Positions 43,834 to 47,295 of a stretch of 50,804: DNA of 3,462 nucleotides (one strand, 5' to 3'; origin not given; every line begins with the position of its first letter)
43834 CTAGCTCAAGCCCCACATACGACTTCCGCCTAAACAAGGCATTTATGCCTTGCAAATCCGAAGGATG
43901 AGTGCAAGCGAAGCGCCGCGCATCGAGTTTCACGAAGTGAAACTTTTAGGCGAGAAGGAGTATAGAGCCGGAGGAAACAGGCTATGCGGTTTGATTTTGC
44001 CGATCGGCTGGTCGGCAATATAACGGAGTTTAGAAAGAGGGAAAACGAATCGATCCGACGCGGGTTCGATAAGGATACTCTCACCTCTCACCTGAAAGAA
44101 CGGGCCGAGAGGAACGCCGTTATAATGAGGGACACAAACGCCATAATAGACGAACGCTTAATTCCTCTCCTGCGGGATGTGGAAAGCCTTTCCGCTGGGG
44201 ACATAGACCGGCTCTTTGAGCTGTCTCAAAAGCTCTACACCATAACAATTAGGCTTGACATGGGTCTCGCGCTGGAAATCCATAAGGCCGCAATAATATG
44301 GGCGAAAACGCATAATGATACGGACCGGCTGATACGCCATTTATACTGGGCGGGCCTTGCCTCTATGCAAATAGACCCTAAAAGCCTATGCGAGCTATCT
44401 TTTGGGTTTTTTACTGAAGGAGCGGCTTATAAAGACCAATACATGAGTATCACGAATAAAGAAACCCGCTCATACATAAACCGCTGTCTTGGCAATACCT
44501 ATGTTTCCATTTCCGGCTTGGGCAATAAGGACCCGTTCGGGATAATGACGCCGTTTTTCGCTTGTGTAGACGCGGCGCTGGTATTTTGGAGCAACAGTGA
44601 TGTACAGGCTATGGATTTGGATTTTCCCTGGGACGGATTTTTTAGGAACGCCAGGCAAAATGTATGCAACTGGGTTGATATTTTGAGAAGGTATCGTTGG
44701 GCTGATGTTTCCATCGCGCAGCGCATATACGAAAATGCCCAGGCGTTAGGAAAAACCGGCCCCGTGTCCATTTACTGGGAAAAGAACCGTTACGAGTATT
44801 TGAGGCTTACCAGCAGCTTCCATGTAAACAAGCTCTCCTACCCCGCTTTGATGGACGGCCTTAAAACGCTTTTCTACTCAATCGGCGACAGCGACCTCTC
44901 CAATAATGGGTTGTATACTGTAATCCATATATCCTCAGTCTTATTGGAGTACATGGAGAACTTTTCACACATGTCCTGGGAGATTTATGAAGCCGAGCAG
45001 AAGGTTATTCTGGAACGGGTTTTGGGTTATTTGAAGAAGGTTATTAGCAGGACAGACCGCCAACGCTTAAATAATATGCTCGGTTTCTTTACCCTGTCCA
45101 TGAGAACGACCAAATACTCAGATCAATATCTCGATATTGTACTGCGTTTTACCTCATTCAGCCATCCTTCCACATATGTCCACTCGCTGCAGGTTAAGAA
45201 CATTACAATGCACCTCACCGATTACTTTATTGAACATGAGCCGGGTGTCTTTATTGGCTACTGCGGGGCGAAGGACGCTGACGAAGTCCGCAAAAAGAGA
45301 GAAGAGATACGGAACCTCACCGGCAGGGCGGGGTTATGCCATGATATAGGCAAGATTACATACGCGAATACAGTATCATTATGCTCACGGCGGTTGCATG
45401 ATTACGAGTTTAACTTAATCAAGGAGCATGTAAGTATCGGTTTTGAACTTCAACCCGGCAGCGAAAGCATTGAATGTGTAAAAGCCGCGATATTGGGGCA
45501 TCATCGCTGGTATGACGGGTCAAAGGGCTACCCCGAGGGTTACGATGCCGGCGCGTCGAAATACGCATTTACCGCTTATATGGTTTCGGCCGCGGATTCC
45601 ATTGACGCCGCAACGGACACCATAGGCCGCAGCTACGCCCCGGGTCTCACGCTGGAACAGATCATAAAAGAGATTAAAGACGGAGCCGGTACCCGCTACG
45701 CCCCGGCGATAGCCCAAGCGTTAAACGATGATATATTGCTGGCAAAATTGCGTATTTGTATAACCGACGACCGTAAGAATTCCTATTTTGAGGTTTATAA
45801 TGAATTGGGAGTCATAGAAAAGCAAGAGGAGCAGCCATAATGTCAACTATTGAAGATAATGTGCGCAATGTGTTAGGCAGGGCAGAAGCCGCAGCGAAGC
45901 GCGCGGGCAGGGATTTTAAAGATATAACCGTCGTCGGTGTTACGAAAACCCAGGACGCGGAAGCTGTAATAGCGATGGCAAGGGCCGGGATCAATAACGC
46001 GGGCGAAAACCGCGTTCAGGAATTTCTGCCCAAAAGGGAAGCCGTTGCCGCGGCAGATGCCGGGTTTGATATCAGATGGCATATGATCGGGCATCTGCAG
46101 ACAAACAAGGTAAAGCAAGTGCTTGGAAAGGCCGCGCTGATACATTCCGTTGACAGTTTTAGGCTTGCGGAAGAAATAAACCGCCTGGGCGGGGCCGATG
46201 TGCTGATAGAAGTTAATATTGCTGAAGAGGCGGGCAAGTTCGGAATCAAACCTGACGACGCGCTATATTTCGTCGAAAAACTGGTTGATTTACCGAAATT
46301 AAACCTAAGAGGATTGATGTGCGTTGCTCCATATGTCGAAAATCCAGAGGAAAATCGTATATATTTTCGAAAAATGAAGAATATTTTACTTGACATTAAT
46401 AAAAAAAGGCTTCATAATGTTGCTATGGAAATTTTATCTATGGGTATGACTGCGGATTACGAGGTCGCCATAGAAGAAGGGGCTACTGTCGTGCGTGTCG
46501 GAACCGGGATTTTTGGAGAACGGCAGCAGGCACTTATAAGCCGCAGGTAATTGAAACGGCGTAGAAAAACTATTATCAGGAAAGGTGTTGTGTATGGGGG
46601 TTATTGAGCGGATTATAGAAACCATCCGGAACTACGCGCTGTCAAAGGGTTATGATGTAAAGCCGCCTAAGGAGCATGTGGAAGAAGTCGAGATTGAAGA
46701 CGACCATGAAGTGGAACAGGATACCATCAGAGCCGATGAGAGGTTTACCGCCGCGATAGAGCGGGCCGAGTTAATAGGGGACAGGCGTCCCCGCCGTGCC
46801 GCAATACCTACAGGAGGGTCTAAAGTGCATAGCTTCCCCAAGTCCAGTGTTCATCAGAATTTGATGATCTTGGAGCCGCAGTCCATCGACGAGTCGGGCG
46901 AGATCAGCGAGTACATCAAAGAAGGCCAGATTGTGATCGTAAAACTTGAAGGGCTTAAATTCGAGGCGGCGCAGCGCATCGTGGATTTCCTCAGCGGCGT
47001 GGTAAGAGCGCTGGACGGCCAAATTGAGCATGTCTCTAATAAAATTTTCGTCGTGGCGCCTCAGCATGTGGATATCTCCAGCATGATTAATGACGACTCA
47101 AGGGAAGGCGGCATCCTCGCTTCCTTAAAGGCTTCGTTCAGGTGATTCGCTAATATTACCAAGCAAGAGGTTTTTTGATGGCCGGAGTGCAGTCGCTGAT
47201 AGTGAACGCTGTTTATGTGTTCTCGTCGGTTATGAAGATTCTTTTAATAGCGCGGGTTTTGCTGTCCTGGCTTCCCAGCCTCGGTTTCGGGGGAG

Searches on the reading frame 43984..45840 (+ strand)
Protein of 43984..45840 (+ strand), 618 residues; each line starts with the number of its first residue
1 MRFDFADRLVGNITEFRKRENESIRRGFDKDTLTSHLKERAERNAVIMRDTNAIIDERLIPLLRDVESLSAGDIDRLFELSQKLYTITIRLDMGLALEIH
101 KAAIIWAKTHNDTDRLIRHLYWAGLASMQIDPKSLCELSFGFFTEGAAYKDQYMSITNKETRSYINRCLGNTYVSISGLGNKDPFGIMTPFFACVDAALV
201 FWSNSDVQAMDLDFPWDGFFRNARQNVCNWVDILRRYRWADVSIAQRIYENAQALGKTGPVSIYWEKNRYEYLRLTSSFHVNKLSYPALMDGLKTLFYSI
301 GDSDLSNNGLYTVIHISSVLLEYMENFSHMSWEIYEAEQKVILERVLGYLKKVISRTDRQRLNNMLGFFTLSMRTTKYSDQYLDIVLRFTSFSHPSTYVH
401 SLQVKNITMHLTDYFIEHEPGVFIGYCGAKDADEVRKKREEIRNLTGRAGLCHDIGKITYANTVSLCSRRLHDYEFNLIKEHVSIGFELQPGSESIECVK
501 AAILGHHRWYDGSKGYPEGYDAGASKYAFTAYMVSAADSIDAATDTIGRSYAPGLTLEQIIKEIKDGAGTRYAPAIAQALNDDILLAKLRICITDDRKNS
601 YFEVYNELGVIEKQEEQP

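Call 25: search_protein_families(library=padloc, proteins=[window:43984-45840:+], max_evalue=0.001)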
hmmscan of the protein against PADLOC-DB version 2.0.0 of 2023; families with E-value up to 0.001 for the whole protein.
window:43984-45840:+ (618 aa): 3 families
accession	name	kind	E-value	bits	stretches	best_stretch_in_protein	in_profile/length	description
PDLC01254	Cas3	-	5.8e-05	21.4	1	400-538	12-108/164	CAS-I; effector_G3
PDLC00940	Cas3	-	0.00015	20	1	436-518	27-112/178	CRISPR-associated endonuclease Cas3-HD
PDLC01765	Cas3c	-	0.00051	17.1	1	441-508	42-93/612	-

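Call 65: search_protein_families(library=pfam, proteins=[window:43984-45840:+], max_evalue=0.001)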
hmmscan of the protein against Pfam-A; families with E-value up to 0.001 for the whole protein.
window:43984-45840:+ (618 aa): 2 families
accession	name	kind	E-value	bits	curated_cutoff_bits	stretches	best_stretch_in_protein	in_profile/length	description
PF13487.12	HD_5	-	1.7e-07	31.6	27.2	1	448-576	44-170/170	HD domain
PF01966.28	HD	-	4.3e-06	27.4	22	1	398-542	2-115/116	HD domain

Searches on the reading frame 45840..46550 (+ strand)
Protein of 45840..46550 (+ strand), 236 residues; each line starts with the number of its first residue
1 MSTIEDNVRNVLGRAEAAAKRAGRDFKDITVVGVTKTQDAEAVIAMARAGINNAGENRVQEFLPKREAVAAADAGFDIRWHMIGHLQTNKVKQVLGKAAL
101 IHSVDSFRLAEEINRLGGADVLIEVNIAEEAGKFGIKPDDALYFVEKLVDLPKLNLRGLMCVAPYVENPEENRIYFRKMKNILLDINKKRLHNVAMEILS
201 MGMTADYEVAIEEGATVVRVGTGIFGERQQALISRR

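Call 25: search_protein_families(library=padloc, proteins=[window:45840-46550:+], max_evalue=0.001)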
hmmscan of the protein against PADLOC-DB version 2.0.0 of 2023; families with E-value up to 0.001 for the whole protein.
window:45840-46550:+ (236 aa): 0 families

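Call 65: search_protein_families(library=pfam, proteins=[window:45840-46550:+], max_evalue=0.001)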
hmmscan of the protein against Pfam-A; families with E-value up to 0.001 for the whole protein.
window:45840-46550:+ (236 aa): 1 family
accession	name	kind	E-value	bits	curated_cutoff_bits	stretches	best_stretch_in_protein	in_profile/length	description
PF01168.26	Ala_racemase_N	-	4.3e-17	63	24.1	1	31-228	23-219/220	Alanine racemase, N-terminal domain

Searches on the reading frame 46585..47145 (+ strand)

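Call 25: search_protein_families(library=padloc, proteins=[window:46585-47145:+], max_evalue=0.001)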
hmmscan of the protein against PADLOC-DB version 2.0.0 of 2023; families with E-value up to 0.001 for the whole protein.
window:46585-47145:+ (186 aa): 0 families

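Call 65: search_protein_families(library=pfam, proteins=[window:46585-47145:+], max_evalue=0.001)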
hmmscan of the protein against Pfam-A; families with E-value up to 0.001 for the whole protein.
window:46585-47145:+ (186 aa): 1 family
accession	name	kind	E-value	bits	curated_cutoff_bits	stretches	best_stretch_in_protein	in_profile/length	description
PF04472.17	SepF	-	3.4e-25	88.5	27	1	94-164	2-72/72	Cell division protein SepF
